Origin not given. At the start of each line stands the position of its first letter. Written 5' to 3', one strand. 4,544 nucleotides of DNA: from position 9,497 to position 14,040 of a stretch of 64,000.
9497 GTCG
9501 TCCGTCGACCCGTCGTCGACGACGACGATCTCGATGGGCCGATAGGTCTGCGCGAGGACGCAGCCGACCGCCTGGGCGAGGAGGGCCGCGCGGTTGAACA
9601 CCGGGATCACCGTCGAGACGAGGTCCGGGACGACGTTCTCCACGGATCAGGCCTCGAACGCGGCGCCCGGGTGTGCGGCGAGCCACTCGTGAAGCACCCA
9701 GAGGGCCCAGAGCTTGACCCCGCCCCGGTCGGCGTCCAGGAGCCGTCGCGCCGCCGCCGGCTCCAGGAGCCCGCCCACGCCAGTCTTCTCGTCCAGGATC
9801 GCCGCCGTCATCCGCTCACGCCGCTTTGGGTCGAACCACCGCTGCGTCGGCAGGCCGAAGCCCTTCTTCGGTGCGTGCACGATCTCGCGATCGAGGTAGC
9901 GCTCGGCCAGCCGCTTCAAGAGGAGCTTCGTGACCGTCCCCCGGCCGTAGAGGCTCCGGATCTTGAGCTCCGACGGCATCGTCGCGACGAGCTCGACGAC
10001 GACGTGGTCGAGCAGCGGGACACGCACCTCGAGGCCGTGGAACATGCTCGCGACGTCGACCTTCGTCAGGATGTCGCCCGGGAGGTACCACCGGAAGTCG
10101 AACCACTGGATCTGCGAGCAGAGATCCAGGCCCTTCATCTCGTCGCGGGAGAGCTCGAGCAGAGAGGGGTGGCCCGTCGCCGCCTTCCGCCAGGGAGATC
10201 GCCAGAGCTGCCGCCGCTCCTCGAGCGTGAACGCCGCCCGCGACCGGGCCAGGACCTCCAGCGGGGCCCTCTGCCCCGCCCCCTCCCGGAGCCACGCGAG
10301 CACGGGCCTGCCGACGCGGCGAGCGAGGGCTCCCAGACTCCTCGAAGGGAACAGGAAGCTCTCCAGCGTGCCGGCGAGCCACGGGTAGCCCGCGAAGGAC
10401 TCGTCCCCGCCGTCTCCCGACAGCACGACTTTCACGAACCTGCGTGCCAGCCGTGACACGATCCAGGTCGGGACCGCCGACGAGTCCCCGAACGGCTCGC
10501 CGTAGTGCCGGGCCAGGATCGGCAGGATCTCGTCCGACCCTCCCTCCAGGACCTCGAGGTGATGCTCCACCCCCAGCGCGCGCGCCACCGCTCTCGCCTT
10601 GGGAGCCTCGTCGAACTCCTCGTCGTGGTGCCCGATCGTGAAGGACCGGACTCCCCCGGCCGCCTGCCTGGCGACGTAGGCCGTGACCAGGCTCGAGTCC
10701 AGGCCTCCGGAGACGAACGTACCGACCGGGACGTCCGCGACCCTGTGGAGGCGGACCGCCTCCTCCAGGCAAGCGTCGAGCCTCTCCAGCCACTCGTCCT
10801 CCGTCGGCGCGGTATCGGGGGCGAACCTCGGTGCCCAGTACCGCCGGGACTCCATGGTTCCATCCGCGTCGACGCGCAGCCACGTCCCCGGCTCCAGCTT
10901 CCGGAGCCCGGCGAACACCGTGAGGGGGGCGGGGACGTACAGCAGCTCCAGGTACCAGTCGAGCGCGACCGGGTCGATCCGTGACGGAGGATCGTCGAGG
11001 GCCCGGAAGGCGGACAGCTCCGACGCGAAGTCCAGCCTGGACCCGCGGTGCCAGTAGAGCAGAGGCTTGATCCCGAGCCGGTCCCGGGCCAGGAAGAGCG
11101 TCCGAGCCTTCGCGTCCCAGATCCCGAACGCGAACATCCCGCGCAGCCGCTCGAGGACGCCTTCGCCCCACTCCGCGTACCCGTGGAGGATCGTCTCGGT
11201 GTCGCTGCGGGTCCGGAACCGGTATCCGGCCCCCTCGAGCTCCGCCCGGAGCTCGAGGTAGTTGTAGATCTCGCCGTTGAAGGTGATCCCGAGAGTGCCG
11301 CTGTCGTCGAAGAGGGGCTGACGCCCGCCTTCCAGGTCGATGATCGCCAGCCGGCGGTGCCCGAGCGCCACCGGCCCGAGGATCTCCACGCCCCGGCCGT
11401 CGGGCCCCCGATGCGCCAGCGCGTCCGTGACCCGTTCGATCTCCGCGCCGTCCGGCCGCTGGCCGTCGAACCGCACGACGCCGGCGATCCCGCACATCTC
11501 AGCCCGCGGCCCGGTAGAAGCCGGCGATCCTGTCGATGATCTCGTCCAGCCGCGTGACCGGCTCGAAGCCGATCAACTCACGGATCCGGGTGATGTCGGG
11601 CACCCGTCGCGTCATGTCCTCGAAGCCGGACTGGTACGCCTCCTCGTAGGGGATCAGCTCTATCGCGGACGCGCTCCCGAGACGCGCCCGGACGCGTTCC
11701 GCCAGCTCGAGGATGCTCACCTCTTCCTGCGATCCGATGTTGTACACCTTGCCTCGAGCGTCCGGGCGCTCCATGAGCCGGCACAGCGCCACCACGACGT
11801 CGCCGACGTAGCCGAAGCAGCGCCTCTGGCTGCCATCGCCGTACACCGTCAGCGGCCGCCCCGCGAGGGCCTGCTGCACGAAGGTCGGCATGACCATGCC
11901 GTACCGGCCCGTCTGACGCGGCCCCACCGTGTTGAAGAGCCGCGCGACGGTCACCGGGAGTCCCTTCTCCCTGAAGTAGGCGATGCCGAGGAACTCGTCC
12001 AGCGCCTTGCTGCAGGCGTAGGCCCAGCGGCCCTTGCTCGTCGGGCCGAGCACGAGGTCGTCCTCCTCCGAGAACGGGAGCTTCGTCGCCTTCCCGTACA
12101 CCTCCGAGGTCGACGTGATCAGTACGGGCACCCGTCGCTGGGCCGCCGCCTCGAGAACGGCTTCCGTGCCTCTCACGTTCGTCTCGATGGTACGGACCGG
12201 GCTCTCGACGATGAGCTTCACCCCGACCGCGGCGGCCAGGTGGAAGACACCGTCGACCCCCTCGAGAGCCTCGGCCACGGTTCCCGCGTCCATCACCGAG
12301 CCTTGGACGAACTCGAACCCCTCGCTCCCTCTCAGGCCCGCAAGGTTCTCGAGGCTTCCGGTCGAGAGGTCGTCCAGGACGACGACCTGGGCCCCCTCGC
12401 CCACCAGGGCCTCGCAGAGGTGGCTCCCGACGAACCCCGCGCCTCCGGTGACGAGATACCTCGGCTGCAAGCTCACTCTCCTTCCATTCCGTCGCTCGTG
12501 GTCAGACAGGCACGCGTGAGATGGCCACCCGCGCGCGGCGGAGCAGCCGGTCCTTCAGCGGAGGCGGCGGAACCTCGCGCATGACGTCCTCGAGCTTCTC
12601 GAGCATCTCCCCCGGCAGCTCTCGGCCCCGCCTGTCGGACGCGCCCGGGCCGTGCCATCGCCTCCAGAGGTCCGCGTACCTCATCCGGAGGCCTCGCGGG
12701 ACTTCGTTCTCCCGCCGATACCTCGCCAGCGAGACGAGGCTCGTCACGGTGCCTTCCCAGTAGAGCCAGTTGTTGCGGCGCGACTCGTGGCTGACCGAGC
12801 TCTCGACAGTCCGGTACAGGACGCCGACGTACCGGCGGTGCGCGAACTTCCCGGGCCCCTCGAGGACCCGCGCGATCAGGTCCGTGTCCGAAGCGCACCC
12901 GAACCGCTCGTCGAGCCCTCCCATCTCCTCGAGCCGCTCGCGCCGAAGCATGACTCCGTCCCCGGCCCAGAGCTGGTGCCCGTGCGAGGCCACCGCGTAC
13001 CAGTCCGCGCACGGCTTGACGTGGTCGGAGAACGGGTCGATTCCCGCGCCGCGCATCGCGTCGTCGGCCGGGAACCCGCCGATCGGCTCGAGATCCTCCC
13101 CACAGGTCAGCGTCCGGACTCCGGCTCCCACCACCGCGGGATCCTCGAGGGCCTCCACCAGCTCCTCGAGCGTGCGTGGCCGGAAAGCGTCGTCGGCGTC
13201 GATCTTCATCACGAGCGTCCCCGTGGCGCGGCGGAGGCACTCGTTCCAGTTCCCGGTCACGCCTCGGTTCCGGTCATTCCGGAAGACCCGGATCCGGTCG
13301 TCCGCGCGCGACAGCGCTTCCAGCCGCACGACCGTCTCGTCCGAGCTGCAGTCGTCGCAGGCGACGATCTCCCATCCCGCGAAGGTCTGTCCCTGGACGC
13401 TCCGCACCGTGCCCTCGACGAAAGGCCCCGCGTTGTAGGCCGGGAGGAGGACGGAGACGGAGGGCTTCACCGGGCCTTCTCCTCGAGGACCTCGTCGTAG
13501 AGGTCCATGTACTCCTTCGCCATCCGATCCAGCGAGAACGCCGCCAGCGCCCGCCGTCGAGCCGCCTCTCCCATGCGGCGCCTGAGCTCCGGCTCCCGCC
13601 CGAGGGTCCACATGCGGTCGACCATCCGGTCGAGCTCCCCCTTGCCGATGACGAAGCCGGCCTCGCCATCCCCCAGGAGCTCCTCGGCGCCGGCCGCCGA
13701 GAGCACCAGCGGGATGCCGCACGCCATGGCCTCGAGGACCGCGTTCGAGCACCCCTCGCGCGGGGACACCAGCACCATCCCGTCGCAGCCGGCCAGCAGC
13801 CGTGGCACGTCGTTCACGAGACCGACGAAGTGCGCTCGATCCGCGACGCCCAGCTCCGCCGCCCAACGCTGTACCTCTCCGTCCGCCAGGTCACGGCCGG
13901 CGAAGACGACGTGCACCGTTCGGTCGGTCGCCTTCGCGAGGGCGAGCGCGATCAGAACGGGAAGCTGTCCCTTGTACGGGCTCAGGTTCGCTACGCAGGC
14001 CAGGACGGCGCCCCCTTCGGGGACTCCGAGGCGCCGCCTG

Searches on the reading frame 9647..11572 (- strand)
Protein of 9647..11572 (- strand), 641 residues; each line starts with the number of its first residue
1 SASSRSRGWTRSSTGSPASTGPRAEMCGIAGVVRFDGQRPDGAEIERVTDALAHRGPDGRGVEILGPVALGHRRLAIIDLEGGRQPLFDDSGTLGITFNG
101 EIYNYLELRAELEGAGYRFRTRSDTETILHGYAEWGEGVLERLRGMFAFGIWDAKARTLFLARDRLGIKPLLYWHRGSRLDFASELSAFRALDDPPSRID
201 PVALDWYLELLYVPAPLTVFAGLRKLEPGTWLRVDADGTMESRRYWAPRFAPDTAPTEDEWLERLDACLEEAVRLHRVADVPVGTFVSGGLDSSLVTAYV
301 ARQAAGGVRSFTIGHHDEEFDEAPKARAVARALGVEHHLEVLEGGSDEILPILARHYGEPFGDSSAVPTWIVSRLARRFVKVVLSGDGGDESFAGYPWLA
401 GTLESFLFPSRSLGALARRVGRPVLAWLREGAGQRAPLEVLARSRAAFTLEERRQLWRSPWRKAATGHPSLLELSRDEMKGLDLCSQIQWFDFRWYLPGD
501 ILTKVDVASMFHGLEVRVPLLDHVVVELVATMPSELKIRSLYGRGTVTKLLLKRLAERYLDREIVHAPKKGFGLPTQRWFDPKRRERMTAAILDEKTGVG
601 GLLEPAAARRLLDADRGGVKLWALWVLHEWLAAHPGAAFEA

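Call 16: search_protein_families(library=pfam, proteins=[window:9647-11572:-], max_evalue=0.001)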
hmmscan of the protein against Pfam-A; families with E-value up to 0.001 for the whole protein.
window:9647-11572:- (641 aa): 3 families
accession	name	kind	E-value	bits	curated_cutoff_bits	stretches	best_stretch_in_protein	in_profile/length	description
PF00733.27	Asn_synthase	-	2.2e-83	281.3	21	1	265-631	2-353/354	Asparagine synthase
PF13537.11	GATase_7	-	9.7e-47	158.5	25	1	72-190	1-122/123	Glutamine amidotransferase domain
PF13522.11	GATase_6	-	6.1e-42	143.2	27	1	57-185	1-130/130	Glutamine amidotransferase domain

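Call 41: search_protein_families(library=ncbifam, proteins=[window:9647-11572:-], max_evalue=1e-10)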
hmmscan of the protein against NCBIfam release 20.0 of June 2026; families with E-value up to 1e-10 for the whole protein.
window:9647-11572:- (641 aa): 6 families
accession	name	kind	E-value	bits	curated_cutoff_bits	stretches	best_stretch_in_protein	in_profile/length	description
TIGR03108.1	eps_aminotran_1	hypoth_equivalog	1.6e-155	519.3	816.9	2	26-396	1-374/628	XrtA/PEP-CTERM system amidotransferase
TIGR01536.1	asn_synth_AEB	equivalog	8.7e-130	434.1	267.1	1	27-572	1-517/517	asparagine synthase (glutamine-hydrolyzing)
TIGR03104.1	trio_amidotrans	equivalog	8.1e-128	427.2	570.1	2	26-399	1-383/589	N-acetylglutaminylglutamine amidotransferase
NF006949.0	PRK09431.1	equivalog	3.8e-78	263.4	499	2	26-190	1-166/554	asparagine synthase B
NF033535.1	lass_lactam_cya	exception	1.7e-63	215.2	525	1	26-392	1-375/668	lasso peptide isopeptide bond-forming cyclase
NF033561.1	macrolact_Ik_Al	subfamily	6.6e-12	44.8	300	1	217-398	152-336/561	albusnodin/ikarugamycin family macrolactam cyclase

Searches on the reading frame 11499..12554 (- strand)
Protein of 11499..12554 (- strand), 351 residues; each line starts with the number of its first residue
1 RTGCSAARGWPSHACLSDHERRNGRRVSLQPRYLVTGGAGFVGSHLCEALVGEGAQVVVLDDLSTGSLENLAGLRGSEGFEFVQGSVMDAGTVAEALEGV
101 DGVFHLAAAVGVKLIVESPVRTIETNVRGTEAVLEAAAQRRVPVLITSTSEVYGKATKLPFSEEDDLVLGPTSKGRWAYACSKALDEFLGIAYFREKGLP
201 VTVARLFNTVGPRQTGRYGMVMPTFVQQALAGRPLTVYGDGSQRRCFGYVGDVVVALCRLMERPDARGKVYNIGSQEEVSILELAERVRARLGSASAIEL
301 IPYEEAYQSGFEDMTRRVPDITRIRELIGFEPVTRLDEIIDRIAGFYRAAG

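Call 16: search_protein_families(library=pfam, proteins=[window:11499-12554:-], max_evalue=0.001)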
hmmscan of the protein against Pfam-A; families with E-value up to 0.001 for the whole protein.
window:11499-12554:- (351 aa): 11 families
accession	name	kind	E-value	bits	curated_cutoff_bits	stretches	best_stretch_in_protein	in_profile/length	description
PF01370.27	Epimerase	-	4.3e-58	197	20.9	1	34-274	2-240/240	NAD dependent epimerase/dehydratase family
PF16363.11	GDP_Man_Dehyd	-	8.8e-58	196.8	27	1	34-342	1-331/332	GDP-mannose 4,6 dehydratase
PF01073.25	3Beta_HSD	-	4.5e-20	72.3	22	1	34-256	1-224/280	3-beta hydroxysteroid dehydrogenase/isomerase family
PF02719.21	Polysacc_synt_2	-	6.3e-16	58.9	20.2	1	34-147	2-125/293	Polysaccharide biosynthesis protein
PF07993.18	NAD_binding_4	-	2.4e-12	47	20.1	1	90-218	79-216/258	Male sterility protein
PF04321.23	RmlD_sub_bind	-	9.9e-12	45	27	1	33-298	3-238/287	RmlD substrate binding domain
PF13460.12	NAD_binding_10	-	4.8e-10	40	27.2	1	37-169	1-117/184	NAD(P)H-binding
PF05368.20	NmrA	-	1.2e-05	25.5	27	1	34-114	6-79/298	NmrA-like family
PF08659.16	KR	-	1.7e-05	25.3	22.6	1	33-159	3-147/180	KR domain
PF02737.24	3HCDH_N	-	0.00021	21.7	22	1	38-151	6-116/180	3-hydroxyacyl-CoA dehydrogenase, NAD binding domain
PF00106.31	adh_short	-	0.00085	19.3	26.6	0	34-103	4-78/195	short chain dehydrogenase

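Call 41: search_protein_families(library=ncbifam, proteins=[window:11499-12554:-], max_evalue=1e-10)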
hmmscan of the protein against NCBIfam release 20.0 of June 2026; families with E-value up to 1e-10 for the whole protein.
window:11499-12554:- (351 aa): 20 families
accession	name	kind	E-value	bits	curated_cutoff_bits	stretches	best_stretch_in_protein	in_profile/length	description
TIGR04180.1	EDH_00030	hypoth_equivalog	3.9e-55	187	475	1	34-332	2-294/297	NAD-dependent 4,6-dehydratase LegB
TIGR01181.1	dTDP_gluc_dehyt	equivalog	2e-49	168.4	365.1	1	32-348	1-312/321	dTDP-glucose 4,6-dehydratase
NF008872.0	PRK11908.1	equivalog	1.5e-42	145.9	294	1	33-349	4-337/349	bifunctional UDP-4-keto-pentose/UDP-xylose synthase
TIGR01179.1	galE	equivalog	3e-34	118.3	262.3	1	34-341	3-319/332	UDP-glucose 4-epimerase GalE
NF005998.1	PRK08125.1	equivalog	2.6e-33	115.3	777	1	29-347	314-649/649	bifunctional UDP-4-amino-4-deoxy-L-arabinose formyltransferase/UDP-glucuronic acid oxidase ArnA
NF007582.0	PRK10217.1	equivalog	5.4e-30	104.7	698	1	32-289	3-267/355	dTDP-glucose 4,6-dehydratase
TIGR02197.1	heptose_epim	equivalog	9.5e-30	103.8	274.6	1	34-341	2-307/316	ADP-glyceromanno-heptose 6-epimerase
NF011728.1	PRK15181.1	equivalog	5.5e-28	98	760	1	28-342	13-332/348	Vi polysaccharide biosynthesis UDP-N-acetylglucosaminuronic acid C-4 epimerase TviC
NF007490.0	PRK10084.1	subfamily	1.3e-26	93.4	649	1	33-308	3-288/361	dTDP-glucose 4,6-dehydratase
NF042422.1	oxyalk_red_OleD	equivalog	1.6e-23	83.6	580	1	33-310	3-268/329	2-alkyl-3-oxoalkanoate reductase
TIGR03466.1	HpnA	hypoth_equivalog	8.8e-21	74.1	367.65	1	33-213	3-174/327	hopanoid-associated sugar epimerase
NF007956.0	PRK10675.1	subfamily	3.7e-20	72.3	394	1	33-293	3-281/338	UDP-glucose 4-epimerase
NF008360.0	PRK11150.1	equivalog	2.3e-15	56.6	452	1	34-326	3-285/310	ADP-glyceromanno-heptose 6-epimerase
NF042423.1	oxyalk_red_Shew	equivalog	5.7e-15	55.2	580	1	32-309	10-274/331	2-alkyl-3-oxoalkanoate reductase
TIGR02622.1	CDP_4_6_dhtase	equivalog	1.9e-14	53.6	278.45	1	32-349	6-332/352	CDP-glucose 4,6-dehydratase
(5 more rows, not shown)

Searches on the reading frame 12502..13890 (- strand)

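Call 53: search_protein_families(library=pfam, proteins=[window:12502-13890:-], max_evalue=0.001)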
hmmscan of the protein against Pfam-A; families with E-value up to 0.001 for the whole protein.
window:12502-13890:- (462 aa): 3 families
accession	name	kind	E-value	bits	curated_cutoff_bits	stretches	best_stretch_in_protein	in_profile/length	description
PF00535.33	Glycos_transf_2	-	1.3e-29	103.7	23.3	1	146-256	1-114/168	Glycosyl transferase family 2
PF13641.12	Glyco_tranf_2_3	-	4.4e-12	46.9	27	1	143-344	1-196/230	Glycosyltransferase like family 2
PF10111.15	Glyco_tranf_2_2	-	6.4e-06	26.3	27.3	0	311-363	166-219/276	Glycosyltransferase like family 2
